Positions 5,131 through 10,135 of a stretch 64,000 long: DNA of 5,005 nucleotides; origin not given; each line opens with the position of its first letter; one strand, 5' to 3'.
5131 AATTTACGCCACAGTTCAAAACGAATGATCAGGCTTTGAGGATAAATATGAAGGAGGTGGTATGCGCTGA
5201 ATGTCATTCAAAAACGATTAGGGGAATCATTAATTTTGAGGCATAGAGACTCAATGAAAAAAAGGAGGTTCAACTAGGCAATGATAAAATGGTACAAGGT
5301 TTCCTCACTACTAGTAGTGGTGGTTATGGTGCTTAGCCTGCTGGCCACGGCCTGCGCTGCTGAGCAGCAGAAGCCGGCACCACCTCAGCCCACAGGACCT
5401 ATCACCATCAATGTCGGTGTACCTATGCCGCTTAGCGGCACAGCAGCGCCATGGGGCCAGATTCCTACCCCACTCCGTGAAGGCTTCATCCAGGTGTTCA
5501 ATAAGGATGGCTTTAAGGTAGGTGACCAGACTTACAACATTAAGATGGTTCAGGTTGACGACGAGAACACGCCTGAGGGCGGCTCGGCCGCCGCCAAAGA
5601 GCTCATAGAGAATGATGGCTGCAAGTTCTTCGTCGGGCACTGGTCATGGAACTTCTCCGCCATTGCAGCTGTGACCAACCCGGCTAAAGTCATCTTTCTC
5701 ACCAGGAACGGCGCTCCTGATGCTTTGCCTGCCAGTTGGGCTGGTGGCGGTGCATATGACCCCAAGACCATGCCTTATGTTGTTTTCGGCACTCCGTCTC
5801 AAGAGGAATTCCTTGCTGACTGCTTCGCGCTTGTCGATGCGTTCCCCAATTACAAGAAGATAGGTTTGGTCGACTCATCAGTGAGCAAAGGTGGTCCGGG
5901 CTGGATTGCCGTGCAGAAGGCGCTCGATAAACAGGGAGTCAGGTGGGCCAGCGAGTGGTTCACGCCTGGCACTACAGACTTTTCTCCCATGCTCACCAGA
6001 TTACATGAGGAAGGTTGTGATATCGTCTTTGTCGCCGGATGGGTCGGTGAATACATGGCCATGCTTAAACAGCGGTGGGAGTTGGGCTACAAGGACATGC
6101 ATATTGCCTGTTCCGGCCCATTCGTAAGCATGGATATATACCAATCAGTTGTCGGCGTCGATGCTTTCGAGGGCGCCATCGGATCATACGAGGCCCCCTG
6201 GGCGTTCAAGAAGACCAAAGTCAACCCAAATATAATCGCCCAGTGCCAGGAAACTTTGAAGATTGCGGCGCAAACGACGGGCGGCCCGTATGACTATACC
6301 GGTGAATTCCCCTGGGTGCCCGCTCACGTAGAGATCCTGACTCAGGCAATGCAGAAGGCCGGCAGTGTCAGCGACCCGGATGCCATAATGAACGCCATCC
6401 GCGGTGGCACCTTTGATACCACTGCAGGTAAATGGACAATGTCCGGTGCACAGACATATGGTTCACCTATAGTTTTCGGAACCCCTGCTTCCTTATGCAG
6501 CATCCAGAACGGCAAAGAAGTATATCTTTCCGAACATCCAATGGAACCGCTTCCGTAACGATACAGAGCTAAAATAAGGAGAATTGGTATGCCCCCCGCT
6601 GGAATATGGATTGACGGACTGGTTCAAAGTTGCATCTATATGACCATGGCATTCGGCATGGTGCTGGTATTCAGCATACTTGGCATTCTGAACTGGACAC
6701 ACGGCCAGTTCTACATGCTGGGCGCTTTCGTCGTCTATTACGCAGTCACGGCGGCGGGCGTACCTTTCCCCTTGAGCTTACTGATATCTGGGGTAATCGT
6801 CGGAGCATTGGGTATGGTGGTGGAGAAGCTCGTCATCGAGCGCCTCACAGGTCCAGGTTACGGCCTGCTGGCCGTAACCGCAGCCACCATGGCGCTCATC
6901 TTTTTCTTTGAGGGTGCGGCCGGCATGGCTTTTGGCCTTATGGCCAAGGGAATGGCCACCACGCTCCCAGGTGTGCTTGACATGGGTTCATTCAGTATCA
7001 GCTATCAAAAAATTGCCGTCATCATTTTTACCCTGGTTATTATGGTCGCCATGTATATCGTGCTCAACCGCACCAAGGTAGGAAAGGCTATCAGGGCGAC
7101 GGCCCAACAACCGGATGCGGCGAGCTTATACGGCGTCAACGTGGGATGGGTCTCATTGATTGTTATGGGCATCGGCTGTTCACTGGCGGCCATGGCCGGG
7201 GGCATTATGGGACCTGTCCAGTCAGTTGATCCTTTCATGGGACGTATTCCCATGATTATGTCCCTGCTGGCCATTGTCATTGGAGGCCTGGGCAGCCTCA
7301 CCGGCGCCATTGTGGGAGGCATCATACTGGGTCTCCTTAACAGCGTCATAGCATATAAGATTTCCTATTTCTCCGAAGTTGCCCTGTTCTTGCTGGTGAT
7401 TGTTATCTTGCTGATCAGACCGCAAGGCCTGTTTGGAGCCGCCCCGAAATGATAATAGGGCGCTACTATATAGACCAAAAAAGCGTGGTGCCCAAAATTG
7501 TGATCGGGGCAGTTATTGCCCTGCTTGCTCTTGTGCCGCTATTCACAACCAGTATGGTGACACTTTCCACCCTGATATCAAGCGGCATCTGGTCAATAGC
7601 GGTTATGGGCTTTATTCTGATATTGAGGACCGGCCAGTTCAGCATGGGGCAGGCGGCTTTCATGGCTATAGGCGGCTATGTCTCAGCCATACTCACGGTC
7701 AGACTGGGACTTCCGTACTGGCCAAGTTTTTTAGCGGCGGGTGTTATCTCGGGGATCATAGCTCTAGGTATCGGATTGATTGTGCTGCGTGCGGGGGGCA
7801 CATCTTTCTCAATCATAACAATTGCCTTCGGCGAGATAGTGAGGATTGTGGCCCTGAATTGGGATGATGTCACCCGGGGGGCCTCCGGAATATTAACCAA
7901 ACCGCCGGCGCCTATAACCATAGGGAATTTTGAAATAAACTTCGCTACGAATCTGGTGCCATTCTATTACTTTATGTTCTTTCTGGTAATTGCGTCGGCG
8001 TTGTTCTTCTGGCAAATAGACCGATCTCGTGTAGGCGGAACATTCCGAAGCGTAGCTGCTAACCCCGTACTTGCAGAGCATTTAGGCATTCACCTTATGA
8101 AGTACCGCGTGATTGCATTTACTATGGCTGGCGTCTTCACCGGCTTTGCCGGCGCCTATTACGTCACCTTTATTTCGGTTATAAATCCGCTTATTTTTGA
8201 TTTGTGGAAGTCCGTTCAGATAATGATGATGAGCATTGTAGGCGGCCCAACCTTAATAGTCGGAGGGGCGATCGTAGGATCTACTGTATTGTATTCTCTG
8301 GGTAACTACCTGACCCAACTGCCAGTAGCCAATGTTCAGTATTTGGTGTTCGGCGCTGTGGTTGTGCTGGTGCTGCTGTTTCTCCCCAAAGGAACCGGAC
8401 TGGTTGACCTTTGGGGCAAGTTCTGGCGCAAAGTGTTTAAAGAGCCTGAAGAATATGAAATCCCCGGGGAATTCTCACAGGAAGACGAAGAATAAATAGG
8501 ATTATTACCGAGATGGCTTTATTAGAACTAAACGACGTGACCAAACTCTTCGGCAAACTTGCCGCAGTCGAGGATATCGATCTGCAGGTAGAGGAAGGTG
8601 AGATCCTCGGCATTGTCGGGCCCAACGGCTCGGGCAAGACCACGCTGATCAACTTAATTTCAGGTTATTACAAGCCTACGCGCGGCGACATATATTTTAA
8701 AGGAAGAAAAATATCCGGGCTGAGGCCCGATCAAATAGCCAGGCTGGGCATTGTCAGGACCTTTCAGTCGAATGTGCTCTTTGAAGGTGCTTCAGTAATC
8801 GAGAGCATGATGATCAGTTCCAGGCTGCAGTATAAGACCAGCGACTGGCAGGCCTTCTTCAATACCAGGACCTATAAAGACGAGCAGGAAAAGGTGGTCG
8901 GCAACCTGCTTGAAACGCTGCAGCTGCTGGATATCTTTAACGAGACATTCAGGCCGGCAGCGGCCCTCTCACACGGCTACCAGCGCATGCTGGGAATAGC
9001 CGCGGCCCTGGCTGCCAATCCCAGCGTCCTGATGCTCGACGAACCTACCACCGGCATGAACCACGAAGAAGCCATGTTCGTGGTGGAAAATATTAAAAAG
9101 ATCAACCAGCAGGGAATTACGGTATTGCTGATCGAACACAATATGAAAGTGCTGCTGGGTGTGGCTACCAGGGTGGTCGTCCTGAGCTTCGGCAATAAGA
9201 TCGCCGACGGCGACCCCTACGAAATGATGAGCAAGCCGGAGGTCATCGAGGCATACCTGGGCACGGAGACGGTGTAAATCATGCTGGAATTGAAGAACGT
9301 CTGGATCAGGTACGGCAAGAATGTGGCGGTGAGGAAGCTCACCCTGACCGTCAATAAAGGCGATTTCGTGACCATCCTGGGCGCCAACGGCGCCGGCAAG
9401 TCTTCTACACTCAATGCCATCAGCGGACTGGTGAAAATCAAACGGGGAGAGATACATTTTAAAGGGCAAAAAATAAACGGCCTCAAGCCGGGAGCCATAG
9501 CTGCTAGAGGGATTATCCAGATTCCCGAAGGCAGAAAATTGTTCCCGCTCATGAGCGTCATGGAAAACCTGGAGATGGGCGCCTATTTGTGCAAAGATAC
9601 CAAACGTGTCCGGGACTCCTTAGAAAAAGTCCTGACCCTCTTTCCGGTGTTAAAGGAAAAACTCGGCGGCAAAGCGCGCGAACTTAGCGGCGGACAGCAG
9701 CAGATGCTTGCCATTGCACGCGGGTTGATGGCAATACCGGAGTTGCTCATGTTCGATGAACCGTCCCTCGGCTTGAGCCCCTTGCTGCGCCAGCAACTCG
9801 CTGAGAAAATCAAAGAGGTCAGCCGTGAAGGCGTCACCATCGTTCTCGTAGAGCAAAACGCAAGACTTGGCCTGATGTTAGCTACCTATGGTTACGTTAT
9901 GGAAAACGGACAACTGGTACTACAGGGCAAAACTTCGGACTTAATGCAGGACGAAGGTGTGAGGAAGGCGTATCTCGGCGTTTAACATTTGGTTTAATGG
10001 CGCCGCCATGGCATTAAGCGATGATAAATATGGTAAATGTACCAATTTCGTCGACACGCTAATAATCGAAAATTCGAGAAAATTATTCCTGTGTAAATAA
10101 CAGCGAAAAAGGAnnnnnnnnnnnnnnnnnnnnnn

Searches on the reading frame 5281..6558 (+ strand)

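Call 41: search_protein_families(library=pfam, proteins=[window:5281-6558:+], max_evalue=0.00001)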
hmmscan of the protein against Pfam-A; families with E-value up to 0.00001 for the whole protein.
window:5281-6558:+ (425 aa): 2 families
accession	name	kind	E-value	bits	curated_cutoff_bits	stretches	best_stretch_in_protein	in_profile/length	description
PF13458.12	Peripla_BP_6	-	6.8e-31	108.6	31.7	1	42-389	1-324/343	Periplasmic binding protein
PF13433.12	Peripla_BP_5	-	1.7e-06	27.8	27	0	212-389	154-322/363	Periplasmic binding protein domain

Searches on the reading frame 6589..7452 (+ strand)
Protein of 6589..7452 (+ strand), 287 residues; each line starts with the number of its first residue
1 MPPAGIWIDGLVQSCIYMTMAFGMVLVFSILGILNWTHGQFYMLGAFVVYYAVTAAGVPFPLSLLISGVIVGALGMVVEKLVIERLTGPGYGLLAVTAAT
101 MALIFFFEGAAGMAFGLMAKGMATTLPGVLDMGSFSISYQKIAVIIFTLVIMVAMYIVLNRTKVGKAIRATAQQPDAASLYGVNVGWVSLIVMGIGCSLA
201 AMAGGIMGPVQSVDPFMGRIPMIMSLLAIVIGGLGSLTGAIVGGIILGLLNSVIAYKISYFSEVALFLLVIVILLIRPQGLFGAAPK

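Call 41: search_protein_families(library=pfam, proteins=[window:6589-7452:+], max_evalue=0.00001)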
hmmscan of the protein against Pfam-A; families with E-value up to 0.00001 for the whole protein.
window:6589-7452:+ (287 aa): 1 family
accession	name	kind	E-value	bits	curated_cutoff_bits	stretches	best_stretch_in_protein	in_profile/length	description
PF02653.21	BPD_transp_2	-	3.8e-32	111.9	26.8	1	8-276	3-268/269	Branched-chain amino acid transport system / permease component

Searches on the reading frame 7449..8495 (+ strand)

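Call 41: search_protein_families(library=pfam, proteins=[window:7449-8495:+], max_evalue=0.00001)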
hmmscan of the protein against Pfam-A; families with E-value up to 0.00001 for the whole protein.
window:7449-8495:+ (348 aa): 1 family
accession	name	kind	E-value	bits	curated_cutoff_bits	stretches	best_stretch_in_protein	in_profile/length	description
PF02653.21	BPD_transp_2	-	1e-35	123.6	26.8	1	39-309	3-269/269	Branched-chain amino acid transport system / permease component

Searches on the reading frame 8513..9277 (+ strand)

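Call 41: search_protein_families(library=pfam, proteins=[window:8513-9277:+], max_evalue=0.00001)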
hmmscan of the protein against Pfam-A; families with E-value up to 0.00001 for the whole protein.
window:8513-9277:+ (254 aa): 2 families
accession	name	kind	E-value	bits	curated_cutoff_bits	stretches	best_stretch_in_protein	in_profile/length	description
PF00005.33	ABC_tran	-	1.4e-30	107.1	25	1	20-180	2-137/137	ABC transporter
PF13304.12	AAA_21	-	3.4e-12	47.5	27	0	32-101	2-83/304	AAA domain, putative AbiEii toxin, Type IV TA system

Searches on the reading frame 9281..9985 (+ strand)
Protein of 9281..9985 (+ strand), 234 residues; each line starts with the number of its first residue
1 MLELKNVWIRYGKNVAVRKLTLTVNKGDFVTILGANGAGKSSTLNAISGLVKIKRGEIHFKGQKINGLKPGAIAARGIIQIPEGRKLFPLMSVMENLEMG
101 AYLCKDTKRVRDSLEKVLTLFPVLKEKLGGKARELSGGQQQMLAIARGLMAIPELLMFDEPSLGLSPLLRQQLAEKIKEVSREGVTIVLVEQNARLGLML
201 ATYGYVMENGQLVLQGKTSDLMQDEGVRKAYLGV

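Call 41: search_protein_families(library=pfam, proteins=[window:9281-9985:+], max_evalue=0.00001)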
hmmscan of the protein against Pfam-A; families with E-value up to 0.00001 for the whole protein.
window:9281-9985:+ (234 aa): 3 families
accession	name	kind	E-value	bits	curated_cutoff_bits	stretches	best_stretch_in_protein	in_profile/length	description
PF00005.33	ABC_tran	-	3.5e-28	99.4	25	1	18-162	2-136/137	ABC transporter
PF13304.12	AAA_21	-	1.4e-08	35.6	27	0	132-189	235-295/304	AAA domain, putative AbiEii toxin, Type IV TA system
PF02463.25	SMC_N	-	1.6e-06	28.2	40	0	4-207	2-213/220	RecF/RecN/SMC N terminal domain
